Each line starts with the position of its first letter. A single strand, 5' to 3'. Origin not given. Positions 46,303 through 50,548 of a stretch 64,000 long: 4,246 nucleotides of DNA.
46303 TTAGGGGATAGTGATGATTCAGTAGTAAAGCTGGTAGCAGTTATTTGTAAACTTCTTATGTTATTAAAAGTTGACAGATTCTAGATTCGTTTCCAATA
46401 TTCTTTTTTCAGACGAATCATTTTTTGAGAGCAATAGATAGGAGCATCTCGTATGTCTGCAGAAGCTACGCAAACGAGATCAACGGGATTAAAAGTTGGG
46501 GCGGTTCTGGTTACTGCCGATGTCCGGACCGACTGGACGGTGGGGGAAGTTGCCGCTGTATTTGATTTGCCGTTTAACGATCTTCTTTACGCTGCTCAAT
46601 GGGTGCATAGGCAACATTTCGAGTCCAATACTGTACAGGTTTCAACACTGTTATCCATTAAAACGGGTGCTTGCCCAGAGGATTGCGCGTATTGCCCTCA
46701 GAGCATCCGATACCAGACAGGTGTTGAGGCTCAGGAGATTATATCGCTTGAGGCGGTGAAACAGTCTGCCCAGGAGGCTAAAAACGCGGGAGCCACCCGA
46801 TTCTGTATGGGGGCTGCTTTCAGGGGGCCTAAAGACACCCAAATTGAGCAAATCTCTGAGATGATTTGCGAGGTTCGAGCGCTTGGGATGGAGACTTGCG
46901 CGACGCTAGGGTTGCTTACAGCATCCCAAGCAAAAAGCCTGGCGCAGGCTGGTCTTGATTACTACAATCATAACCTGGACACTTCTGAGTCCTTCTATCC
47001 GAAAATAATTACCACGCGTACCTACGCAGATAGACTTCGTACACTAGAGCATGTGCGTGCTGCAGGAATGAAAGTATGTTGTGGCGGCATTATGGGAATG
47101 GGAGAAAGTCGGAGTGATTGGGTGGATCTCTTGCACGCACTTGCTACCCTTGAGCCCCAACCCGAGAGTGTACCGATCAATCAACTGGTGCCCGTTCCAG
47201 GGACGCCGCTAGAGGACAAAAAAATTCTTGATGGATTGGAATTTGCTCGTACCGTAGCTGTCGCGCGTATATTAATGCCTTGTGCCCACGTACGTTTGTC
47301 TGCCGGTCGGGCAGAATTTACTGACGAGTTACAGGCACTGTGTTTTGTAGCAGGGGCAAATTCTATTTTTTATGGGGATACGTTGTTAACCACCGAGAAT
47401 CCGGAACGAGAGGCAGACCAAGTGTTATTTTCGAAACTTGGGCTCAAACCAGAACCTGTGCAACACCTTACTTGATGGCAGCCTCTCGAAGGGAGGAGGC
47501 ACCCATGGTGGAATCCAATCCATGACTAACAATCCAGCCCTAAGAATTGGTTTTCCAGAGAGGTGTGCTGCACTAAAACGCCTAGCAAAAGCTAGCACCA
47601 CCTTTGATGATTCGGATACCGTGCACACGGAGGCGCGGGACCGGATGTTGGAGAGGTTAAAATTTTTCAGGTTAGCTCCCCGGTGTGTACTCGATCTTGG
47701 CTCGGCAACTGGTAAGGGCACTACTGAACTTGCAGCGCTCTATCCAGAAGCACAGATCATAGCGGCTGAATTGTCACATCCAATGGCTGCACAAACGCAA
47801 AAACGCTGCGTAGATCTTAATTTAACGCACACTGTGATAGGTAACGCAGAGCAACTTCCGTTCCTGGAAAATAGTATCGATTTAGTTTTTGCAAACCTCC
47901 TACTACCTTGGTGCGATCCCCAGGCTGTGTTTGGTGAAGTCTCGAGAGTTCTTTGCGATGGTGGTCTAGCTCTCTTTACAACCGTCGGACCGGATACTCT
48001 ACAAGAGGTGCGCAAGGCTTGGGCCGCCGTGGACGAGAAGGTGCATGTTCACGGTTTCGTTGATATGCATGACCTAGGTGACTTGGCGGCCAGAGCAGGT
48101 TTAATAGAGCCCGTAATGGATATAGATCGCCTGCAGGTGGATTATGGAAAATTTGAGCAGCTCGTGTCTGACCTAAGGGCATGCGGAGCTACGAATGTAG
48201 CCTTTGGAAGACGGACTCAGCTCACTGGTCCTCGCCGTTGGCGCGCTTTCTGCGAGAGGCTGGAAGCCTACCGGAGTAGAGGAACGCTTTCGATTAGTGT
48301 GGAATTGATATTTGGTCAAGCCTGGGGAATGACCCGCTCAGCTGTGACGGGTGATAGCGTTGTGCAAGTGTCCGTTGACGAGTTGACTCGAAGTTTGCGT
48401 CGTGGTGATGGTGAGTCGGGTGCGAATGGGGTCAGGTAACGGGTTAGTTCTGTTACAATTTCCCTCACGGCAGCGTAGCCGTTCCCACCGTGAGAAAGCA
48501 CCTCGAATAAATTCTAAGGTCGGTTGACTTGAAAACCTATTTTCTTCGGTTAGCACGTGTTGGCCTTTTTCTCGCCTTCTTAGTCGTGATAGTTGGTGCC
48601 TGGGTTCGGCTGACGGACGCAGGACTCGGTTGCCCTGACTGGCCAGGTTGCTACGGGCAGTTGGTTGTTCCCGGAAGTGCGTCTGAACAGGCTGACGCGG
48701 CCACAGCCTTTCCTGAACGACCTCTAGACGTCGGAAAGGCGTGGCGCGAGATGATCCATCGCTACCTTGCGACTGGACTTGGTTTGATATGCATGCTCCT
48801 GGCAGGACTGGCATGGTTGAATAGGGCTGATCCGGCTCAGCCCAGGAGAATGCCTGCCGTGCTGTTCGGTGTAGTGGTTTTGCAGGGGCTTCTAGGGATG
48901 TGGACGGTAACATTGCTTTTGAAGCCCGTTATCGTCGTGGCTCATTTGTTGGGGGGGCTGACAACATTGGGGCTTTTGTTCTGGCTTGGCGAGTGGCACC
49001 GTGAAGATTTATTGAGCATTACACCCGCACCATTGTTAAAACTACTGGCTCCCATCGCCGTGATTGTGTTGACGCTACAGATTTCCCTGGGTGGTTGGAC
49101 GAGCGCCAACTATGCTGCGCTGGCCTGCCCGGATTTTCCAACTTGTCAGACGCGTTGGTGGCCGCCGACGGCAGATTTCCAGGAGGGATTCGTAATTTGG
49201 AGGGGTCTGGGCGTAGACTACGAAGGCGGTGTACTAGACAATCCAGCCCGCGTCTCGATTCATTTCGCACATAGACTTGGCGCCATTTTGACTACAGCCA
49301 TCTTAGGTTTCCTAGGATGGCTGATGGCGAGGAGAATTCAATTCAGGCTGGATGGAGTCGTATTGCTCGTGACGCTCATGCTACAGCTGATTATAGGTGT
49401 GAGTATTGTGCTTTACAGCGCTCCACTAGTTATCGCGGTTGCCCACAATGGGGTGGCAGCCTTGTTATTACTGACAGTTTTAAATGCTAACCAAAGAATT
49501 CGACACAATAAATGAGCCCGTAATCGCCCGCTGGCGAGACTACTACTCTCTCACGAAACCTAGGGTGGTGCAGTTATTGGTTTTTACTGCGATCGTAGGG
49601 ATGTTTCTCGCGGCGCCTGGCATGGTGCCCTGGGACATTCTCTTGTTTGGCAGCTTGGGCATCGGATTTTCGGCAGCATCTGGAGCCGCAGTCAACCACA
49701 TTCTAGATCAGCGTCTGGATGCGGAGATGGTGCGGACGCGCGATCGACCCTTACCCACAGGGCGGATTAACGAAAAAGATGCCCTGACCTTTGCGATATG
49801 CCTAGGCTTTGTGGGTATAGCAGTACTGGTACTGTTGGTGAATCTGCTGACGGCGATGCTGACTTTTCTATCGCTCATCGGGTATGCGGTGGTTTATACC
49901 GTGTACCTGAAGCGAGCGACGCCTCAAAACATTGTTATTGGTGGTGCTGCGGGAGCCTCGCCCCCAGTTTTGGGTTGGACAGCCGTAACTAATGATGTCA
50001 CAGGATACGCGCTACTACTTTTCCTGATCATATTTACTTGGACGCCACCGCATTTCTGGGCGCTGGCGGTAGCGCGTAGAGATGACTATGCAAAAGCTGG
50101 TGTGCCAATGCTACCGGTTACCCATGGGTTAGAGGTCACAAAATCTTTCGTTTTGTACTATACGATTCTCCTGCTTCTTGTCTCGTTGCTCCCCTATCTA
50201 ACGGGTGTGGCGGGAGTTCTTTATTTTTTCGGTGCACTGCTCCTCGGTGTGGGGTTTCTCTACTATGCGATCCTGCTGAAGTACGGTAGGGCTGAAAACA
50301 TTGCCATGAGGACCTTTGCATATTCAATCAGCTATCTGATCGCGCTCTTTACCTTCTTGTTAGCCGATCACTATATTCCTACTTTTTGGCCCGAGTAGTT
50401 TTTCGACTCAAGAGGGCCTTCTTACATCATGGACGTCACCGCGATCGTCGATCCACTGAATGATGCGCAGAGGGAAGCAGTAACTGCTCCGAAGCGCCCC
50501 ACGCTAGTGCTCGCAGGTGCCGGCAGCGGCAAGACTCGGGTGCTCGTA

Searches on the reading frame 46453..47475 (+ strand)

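Call 80: search_protein_families(library=pfam, proteins=[window:46453-47475:+], max_evalue=0.00001)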
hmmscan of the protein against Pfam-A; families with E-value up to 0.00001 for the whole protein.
window:46453-47475:+ (340 aa): 2 families
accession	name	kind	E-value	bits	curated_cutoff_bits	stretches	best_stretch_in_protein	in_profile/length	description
PF06968.18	BATS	-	5.1e-27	94.3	22.2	1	241-332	1-88/88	Biotin and Thiamin Synthesis associated domain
PF04055.27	Radical_SAM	-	1e-20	75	29.5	1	70-229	3-165/166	Radical SAM superfamily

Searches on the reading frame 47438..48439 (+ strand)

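Call 80: search_protein_families(library=pfam, proteins=[window:47438-48439:+], max_evalue=0.00001)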
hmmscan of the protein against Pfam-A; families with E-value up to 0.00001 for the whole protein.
window:47438-48439:+ (333 aa): 5 families
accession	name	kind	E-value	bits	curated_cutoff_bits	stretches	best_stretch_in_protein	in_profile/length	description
PF08241.18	Methyltransf_11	-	1.2e-17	64.8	21.2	1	85-180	1-95/95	Methyltransferase domain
PF13649.12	Methyltransf_25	-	4e-15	56.7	27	1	84-176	1-97/97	Methyltransferase domain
PF13847.12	Methyltransf_31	-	3.4e-11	43.5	27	1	84-201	7-128/145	Methyltransferase domain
PF08242.18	Methyltransf_12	-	1.8e-08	35.4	30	1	85-177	1-97/98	Methyltransferase domain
PF13489.12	Methyltransf_23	-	2e-07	31.3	27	1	69-222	8-159/164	Methyltransferase domain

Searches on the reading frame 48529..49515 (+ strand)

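Call 80: search_protein_families(library=pfam, proteins=[window:48529-49515:+], max_evalue=0.00001)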
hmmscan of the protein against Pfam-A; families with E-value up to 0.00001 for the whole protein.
window:48529-49515:+ (328 aa): 1 family
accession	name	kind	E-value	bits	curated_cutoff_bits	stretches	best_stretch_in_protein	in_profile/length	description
PF02628.20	COX15-CtaA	-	6.9e-74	249.2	29.9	1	10-317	5-321/322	Cytochrome oxidase assembly protein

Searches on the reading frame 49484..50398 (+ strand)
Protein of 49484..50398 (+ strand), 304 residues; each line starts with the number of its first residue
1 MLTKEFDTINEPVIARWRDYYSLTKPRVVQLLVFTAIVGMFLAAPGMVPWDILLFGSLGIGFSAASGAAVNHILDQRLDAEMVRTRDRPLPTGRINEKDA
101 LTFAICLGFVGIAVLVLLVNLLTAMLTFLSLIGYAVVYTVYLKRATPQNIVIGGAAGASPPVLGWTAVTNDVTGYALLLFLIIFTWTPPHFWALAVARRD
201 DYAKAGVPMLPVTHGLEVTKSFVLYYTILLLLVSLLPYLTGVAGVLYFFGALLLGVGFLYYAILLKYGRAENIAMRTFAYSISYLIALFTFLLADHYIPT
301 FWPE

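Call 80: search_protein_families(library=pfam, proteins=[window:49484-50398:+], max_evalue=0.00001)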
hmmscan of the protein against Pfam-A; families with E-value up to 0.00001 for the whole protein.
window:49484-50398:+ (304 aa): 1 family
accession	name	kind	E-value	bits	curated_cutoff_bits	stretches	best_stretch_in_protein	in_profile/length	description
PF01040.23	UbiA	-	1.8e-66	224.4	34.2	1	32-278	1-244/250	UbiA prenyltransferase family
